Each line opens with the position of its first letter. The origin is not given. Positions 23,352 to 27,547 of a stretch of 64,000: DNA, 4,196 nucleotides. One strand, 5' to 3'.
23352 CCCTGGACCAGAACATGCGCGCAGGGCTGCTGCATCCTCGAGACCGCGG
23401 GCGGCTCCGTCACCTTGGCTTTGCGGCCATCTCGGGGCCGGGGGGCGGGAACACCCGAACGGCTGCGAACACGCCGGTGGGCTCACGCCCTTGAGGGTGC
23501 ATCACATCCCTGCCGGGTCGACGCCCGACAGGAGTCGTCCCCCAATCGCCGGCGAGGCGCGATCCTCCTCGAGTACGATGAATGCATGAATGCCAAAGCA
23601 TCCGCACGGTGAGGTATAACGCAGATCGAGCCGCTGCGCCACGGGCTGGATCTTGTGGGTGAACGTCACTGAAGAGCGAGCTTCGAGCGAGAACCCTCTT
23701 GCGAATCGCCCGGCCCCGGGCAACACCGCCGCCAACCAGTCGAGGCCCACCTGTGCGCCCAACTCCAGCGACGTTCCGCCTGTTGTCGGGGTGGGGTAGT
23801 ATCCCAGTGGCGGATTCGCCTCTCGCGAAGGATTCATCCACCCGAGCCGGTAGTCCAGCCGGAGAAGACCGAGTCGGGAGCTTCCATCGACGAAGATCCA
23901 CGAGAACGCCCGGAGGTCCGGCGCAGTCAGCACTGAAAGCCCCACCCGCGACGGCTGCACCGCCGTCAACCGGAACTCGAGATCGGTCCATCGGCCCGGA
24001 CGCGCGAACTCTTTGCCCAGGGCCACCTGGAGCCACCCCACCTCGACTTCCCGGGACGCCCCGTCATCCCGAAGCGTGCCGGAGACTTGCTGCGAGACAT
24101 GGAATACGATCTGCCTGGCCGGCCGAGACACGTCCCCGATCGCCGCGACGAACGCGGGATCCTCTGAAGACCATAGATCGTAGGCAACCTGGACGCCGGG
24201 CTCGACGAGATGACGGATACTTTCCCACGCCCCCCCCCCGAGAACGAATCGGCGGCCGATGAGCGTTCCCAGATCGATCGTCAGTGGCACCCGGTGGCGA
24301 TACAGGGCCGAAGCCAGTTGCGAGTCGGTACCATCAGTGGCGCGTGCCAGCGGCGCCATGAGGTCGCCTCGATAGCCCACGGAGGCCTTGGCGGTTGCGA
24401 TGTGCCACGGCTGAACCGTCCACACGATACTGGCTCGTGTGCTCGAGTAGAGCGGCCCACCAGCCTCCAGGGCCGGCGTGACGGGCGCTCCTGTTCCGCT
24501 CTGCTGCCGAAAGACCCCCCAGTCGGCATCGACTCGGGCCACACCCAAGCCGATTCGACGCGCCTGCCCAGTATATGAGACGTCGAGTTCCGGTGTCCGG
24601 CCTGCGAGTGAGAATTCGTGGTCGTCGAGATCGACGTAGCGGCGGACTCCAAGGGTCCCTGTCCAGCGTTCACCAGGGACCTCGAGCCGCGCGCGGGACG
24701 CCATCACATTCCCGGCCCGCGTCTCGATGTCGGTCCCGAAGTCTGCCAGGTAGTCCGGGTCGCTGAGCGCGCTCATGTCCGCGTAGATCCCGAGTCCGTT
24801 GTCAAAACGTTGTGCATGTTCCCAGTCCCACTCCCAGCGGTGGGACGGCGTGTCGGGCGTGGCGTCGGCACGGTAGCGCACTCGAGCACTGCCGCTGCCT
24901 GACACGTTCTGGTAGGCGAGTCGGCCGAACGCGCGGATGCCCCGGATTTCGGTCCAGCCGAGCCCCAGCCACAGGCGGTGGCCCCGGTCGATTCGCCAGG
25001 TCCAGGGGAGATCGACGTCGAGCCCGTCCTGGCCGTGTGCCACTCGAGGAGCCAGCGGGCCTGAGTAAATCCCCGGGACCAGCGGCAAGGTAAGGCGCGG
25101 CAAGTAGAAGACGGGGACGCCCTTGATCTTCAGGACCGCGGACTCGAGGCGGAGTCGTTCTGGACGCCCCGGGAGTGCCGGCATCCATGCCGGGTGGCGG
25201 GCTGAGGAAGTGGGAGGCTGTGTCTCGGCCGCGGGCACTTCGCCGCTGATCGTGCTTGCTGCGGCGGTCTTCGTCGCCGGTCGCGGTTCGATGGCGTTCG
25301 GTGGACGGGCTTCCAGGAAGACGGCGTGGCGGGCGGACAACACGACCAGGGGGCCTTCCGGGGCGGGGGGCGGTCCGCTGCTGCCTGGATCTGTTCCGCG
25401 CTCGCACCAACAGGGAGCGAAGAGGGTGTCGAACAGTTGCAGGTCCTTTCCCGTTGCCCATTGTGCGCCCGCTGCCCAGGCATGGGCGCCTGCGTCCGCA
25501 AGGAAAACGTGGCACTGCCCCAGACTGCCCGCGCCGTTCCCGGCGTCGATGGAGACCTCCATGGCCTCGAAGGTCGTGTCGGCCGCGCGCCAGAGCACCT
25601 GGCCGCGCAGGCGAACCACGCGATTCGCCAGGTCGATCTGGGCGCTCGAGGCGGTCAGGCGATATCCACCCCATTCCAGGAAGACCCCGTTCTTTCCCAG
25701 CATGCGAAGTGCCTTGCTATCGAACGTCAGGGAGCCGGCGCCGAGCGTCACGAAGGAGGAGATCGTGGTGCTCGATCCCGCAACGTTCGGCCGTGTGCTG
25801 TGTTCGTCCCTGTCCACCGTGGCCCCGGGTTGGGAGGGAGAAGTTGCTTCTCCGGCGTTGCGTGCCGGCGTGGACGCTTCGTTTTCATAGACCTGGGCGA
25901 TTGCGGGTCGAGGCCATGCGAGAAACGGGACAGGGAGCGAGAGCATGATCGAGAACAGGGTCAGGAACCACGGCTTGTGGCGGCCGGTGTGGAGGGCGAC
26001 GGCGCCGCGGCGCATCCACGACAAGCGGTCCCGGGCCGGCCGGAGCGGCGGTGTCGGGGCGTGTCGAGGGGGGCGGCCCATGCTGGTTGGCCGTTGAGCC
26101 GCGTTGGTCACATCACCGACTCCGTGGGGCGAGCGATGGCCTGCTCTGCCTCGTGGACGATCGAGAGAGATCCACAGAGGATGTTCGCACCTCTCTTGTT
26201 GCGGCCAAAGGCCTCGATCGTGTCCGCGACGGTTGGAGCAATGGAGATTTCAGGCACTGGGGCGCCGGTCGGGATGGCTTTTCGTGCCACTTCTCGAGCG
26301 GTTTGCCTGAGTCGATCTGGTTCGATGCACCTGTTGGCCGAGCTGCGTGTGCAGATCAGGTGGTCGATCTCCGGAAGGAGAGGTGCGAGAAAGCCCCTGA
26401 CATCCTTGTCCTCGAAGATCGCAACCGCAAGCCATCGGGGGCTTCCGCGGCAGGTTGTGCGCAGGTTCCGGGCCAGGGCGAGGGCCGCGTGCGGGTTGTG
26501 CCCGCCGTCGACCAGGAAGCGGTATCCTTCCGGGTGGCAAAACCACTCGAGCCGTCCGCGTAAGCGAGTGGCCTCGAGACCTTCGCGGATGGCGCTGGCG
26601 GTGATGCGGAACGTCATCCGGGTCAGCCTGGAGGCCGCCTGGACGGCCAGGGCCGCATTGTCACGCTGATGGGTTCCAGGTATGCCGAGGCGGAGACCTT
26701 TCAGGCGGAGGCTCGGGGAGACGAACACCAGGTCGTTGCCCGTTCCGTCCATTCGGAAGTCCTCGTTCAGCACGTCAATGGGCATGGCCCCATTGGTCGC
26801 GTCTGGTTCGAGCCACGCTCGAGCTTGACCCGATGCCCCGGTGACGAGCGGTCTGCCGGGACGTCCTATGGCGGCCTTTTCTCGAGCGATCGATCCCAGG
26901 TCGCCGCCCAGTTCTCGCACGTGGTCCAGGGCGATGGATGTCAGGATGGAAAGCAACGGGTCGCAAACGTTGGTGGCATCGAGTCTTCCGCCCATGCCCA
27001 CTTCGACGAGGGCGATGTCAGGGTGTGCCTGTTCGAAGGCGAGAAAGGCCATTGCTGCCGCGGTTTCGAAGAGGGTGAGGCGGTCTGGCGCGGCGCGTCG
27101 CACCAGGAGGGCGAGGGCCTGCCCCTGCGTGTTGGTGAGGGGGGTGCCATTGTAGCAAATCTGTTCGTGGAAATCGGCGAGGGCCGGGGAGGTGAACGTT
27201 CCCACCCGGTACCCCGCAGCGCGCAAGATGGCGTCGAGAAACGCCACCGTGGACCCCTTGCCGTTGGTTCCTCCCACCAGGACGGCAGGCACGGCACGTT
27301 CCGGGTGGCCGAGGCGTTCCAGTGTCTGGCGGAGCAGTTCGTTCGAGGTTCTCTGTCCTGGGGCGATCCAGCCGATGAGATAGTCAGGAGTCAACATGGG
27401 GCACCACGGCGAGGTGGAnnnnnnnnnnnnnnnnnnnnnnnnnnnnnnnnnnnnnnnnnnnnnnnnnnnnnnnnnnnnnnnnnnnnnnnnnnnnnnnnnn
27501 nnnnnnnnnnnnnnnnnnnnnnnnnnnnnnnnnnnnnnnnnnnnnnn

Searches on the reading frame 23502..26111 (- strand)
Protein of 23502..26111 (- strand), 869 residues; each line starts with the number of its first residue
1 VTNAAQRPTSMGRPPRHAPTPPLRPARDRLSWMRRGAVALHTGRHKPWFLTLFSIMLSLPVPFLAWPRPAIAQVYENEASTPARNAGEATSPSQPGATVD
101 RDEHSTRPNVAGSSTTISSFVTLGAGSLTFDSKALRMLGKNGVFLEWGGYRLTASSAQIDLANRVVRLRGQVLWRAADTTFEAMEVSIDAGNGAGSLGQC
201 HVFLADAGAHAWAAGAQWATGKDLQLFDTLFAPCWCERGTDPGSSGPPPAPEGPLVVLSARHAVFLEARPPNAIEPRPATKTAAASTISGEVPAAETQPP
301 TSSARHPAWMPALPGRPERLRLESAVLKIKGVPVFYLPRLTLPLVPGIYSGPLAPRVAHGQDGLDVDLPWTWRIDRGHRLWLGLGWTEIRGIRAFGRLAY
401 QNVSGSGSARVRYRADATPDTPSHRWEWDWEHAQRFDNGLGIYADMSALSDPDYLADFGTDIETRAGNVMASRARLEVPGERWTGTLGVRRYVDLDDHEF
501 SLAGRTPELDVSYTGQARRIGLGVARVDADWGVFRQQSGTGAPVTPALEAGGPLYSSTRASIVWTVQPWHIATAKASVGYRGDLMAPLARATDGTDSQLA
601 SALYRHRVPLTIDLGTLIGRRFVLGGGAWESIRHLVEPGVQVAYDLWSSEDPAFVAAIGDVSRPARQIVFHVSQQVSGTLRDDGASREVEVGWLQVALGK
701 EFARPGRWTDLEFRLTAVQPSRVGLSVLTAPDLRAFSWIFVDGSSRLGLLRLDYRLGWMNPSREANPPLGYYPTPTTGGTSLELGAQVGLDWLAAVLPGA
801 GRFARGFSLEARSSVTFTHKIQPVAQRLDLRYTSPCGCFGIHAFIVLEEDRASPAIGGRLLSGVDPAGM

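Call 3: search_protein_families(library=pfam, proteins=[window:23502-26111:-], max_evalue=0.01)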
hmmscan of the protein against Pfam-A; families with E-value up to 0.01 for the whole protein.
window:23502-26111:- (869 aa): 1 family
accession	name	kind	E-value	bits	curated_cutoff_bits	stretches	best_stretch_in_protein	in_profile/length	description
PF04453.20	LptD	-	7.2e-11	42.4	22.4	1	424-644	2-213/384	LPS transport system D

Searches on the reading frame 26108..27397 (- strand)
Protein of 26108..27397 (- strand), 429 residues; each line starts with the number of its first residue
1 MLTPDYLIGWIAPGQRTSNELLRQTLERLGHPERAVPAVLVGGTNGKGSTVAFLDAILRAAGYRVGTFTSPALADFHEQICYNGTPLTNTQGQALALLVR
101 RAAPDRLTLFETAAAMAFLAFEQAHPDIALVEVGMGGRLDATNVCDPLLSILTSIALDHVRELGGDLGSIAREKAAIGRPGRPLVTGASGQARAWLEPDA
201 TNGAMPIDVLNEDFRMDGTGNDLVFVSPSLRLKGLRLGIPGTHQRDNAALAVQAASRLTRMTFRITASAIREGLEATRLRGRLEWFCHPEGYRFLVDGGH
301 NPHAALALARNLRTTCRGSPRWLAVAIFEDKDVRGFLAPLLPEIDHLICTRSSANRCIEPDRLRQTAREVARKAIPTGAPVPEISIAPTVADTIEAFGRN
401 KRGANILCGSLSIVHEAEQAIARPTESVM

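Call 3: search_protein_families(library=pfam, proteins=[window:26108-27397:-], max_evalue=0.01)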
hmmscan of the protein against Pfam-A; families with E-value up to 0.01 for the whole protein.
window:26108-27397:- (429 aa): 3 families
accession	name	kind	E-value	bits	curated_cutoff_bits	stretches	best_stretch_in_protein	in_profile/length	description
PF02875.26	Mur_ligase_C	-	2e-12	48.5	28.4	1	281-398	1-113/127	Mur ligase, glutamate ligase domain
PF08245.18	Mur_ligase_M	-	1.8e-07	31.7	24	1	41-254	1-199/200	Mur ligase middle domain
PF25199.1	nSTAND_NTPase5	-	0.0067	16.7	34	0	21-73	24-81/145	Novel STAND NTPase 5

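Call 4: search_protein_families(library=ncbifam, proteins=[window:26108-27397:-], max_evalue=0.01)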
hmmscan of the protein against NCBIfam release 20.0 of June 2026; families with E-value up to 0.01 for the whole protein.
window:26108-27397:- (429 aa): 15 families
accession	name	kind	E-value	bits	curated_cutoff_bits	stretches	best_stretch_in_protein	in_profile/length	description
TIGR01499.1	folC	subfamily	8.3e-88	295.4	162.65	1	23-416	5-395/400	bifunctional protein FolC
NF047860.1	Tet-DihydfolSynFolCMyb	equivalog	6.1e-55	187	700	1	22-372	49-412/468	bifunctional tetrahydrofolate synthase/dihydrofolate synthase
NF008101.0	PRK10846.1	equivalog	9.5e-55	186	360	1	28-365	41-370/422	bifunctional tetrahydrofolate synthase/dihydrofolate synthase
NF001124.0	PRK00139.1-2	equivalog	7e-09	34.9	476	1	232-316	295-375/500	UDP-N-acetylmuramoyl-L-alanyl-D-glutamate--2,6-diaminopimelate ligase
TIGR01085.1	murE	subfamily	8.9e-09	34.7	257.3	1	29-88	78-137/472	UDP-N-acetylmuramyl-tripeptide synthetase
NF053645.1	pMurC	equivalog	1.1e-07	30.9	560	0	235-313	311-386/492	pseudomurein biosynthesis peptide ligase pMurC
NF001126.0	PRK00139.1-4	equivalog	3.9e-07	29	373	1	29-70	97-138/486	UDP-N-acetylmuramoyl-L-alanyl-D-glutamate--2,6-diaminopimelate ligase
TIGR02068.2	cya_phycin_syn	equivalog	3.9e-07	28.4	850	1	33-70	476-513/862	cyanophycin synthetase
NF008896.0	PRK11929.1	equivalog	2.7e-06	25.5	1023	1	29-68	105-144/965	bifunctional UDP-N-acetylmuramoyl-L-alanyl-D-glutamate--2,6-diaminopimelate ligase MurE/UDP-N-acetylmuramoyl-tripeptide--D-alanyl-D-alanine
NF053646.1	pMurD1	equivalog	2.4e-05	23.2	610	0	35-70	108-143/465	pseudomurein biosynthesis peptide ligase pMurD1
NF010623.0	PRK14016.1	subfamily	4e-05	21.9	877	0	34-71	478-515/871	cyanophycin synthetase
TIGR01082.1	murC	equivalog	0.00011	21.4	335.1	0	231-317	262-342/449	UDP-N-acetylmuramate--L-alanine ligase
TIGR01087.1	murD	equivalog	0.00014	21.1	211.95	1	35-72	103-143/441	UDP-N-acetylmuramoyl-L-alanine--D-glutamate ligase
NF053647.1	pMurD2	equivalog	0.00055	19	550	1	29-65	92-128/405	pseudomurein biosynthesis peptide ligase pMurD2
NF053648.1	pMurE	equivalog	0.0097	14.7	600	0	38-69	100-131/464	pseudomurein biosynthesis peptide ligase pMurE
